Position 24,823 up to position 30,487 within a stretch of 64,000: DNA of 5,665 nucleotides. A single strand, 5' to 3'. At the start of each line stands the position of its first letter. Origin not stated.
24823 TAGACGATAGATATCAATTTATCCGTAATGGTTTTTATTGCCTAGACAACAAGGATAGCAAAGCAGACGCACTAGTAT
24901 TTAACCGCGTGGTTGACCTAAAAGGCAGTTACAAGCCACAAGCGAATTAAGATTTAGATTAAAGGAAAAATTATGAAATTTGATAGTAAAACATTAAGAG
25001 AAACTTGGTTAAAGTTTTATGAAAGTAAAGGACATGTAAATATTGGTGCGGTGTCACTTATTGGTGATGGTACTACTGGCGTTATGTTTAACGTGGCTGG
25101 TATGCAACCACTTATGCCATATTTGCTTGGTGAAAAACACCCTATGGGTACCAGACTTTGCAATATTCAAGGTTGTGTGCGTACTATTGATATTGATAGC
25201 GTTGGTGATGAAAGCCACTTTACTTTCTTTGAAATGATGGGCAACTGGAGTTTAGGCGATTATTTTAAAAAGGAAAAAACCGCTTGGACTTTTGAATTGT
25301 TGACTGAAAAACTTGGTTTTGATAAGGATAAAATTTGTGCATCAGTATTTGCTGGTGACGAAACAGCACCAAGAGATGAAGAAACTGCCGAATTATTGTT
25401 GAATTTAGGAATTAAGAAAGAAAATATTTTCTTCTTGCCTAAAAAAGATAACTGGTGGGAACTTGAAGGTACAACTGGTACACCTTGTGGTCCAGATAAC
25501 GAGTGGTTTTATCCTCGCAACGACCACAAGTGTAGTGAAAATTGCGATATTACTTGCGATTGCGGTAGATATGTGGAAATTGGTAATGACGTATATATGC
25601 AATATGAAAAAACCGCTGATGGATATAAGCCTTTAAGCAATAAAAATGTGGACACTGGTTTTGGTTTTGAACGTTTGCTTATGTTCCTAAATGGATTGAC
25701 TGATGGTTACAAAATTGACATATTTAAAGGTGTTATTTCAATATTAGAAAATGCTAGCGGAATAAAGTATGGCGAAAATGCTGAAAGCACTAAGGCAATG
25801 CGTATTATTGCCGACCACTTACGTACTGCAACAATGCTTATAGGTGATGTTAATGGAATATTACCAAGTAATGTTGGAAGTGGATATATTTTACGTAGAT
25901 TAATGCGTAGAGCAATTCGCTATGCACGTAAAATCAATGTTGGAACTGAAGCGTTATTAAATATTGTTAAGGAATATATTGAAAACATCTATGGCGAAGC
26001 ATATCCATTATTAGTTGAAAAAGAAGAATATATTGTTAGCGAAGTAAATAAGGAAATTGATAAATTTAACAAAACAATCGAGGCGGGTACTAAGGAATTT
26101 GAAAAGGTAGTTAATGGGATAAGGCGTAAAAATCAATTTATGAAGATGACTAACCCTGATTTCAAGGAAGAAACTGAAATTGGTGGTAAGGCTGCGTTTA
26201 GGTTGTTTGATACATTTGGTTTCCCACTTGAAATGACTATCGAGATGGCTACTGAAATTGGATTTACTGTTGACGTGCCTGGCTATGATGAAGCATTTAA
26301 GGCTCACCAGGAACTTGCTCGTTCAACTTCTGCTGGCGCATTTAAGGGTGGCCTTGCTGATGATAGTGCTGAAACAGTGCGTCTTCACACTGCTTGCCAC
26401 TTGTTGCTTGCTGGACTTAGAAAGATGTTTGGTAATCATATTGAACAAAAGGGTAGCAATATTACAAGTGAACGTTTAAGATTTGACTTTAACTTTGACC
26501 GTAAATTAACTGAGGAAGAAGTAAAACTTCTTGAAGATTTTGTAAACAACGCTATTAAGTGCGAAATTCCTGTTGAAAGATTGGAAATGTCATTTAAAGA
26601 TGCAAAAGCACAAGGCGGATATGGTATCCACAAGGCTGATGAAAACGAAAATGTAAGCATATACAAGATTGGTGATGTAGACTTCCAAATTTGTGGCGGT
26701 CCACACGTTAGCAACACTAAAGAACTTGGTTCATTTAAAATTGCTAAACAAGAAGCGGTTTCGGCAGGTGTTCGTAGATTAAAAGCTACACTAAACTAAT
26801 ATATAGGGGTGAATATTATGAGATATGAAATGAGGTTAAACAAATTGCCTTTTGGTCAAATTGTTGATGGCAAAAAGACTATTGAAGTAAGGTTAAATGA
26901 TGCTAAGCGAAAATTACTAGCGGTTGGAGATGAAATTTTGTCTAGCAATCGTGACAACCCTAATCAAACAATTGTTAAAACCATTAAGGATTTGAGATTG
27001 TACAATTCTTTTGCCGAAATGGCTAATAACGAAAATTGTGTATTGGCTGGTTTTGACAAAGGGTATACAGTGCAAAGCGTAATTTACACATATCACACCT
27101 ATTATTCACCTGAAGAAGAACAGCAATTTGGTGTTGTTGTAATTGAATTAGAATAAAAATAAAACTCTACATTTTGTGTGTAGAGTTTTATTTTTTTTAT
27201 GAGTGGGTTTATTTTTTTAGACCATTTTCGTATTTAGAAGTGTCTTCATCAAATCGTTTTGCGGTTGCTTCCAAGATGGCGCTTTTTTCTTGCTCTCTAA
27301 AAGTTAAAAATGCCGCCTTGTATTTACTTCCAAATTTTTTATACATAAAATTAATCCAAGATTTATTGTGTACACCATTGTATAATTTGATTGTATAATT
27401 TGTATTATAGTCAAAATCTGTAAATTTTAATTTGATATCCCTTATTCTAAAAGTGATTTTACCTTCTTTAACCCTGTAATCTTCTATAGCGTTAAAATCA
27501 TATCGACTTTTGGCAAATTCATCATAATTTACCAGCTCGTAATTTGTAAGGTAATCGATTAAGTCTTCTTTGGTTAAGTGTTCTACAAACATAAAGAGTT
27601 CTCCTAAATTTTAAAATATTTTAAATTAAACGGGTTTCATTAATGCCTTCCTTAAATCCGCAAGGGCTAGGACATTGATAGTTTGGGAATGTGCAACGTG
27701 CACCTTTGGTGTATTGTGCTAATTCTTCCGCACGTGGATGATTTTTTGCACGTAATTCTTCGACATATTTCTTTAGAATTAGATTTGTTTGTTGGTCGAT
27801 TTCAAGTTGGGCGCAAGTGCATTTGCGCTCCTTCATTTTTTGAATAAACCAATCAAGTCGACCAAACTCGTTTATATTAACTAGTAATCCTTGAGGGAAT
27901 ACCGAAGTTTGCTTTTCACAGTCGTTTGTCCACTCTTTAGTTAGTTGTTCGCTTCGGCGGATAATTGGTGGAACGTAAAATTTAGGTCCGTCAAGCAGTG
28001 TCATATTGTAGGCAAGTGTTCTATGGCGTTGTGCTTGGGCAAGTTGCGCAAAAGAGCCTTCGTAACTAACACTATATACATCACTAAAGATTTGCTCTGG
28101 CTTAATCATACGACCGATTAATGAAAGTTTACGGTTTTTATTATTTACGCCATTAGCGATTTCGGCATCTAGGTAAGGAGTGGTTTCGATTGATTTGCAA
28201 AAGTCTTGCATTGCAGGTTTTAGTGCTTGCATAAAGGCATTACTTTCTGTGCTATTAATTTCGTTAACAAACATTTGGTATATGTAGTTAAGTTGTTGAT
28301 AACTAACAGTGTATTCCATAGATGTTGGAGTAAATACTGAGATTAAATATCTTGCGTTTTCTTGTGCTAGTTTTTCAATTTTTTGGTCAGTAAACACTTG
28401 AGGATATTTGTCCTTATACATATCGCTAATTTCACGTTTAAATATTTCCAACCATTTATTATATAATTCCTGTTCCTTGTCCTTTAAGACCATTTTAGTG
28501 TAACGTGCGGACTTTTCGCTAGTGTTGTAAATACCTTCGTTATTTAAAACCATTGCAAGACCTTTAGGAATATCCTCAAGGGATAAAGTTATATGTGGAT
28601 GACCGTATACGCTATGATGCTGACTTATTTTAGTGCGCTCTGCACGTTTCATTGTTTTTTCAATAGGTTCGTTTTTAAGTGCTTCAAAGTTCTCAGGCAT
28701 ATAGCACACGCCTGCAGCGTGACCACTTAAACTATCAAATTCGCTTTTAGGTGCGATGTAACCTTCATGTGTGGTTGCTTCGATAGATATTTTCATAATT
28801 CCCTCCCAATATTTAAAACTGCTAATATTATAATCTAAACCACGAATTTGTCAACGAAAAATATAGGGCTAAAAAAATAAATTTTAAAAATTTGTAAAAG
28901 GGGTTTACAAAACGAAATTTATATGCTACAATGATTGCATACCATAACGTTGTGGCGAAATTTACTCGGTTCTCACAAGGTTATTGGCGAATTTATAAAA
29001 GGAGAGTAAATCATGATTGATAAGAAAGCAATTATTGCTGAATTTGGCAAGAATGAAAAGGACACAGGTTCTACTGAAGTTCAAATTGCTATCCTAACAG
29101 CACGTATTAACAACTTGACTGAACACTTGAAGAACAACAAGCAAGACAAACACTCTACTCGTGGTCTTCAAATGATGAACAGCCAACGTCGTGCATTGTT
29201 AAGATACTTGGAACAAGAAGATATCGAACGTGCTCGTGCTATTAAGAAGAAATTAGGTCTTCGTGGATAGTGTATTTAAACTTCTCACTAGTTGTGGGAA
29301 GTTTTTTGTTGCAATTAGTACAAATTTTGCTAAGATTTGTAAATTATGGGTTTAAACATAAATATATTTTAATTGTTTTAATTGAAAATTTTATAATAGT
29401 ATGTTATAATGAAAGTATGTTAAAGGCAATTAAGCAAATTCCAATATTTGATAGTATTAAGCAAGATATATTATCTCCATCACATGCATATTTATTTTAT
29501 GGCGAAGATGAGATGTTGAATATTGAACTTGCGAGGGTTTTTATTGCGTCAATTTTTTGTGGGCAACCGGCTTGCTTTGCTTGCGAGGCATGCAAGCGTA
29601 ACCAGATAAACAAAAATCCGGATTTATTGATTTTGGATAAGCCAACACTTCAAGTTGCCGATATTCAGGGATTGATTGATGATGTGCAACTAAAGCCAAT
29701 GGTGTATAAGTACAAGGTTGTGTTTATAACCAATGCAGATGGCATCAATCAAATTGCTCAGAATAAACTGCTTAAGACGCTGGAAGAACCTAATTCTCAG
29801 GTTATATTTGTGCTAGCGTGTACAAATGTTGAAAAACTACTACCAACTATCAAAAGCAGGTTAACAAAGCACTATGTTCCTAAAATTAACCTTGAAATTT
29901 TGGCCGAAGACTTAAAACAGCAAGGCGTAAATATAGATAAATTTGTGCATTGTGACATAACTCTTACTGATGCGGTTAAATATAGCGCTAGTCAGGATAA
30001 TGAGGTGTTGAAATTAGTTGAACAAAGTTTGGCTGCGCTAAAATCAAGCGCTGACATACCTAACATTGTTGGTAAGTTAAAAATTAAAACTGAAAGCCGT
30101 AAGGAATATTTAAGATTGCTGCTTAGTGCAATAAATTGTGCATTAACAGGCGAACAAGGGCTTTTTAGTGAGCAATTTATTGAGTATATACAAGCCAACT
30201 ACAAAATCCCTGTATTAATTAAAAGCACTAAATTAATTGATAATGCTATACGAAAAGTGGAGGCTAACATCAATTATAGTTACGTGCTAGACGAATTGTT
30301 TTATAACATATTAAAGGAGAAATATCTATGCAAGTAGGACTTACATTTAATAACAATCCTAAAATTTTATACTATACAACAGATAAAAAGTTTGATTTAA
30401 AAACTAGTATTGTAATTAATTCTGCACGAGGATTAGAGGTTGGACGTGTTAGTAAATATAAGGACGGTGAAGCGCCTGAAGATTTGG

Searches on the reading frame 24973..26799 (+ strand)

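Call 80: search_protein_families(library=pfam, proteins=[window:24973-26799:+], max_evalue=0.00001)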
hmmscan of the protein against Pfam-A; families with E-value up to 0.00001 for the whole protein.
window:24973-26799:+ (608 aa): 2 families
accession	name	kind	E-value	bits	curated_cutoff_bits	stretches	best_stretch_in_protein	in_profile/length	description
PF01411.24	tRNA-synt_2c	-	3e-113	379.7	30.3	1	8-456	2-435/552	tRNA synthetases class II (A)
PF07973.19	tRNA_SAD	-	1.5e-16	60.6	24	1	561-603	1-43/44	Threonyl and Alanyl tRNA synthetase second additional domain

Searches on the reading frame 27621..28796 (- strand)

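Call 44: search_protein_families(library=pfam, proteins=[window:27621-28796:-], max_evalue=0.001)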
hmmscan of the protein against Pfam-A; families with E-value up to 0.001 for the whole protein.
window:27621-28796:- (391 aa): 1 family
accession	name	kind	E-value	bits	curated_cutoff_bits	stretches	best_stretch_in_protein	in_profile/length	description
PF02511.20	Thy1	-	1.2e-14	55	24.8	1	21-196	10-185/191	Thymidylate synthase complementing protein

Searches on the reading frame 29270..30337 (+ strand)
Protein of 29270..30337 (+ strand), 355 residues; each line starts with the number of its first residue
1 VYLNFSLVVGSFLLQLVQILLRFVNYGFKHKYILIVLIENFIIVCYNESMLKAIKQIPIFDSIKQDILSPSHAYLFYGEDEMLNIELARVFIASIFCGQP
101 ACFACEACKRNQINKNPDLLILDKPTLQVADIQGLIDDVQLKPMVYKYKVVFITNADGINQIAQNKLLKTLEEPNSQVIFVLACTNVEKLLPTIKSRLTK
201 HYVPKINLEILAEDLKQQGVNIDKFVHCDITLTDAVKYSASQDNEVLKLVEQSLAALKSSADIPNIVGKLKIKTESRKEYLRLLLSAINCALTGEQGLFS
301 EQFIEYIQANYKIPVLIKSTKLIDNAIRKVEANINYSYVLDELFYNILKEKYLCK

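Call 44: search_protein_families(library=pfam, proteins=[window:29270-30337:+], max_evalue=0.001)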
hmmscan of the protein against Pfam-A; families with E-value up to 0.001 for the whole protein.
window:29270-30337:+ (355 aa): 2 families
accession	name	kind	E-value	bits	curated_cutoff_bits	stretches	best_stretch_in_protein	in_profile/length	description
PF13177.12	DNA_pol3_delta2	-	4e-33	115.1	27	1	70-200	18-154/161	DNA polymerase III, delta subunit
PF00004.35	AAA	-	0.00012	23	21.2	1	131-202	45-127/131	ATPase family associated with various cellular activities (AAA)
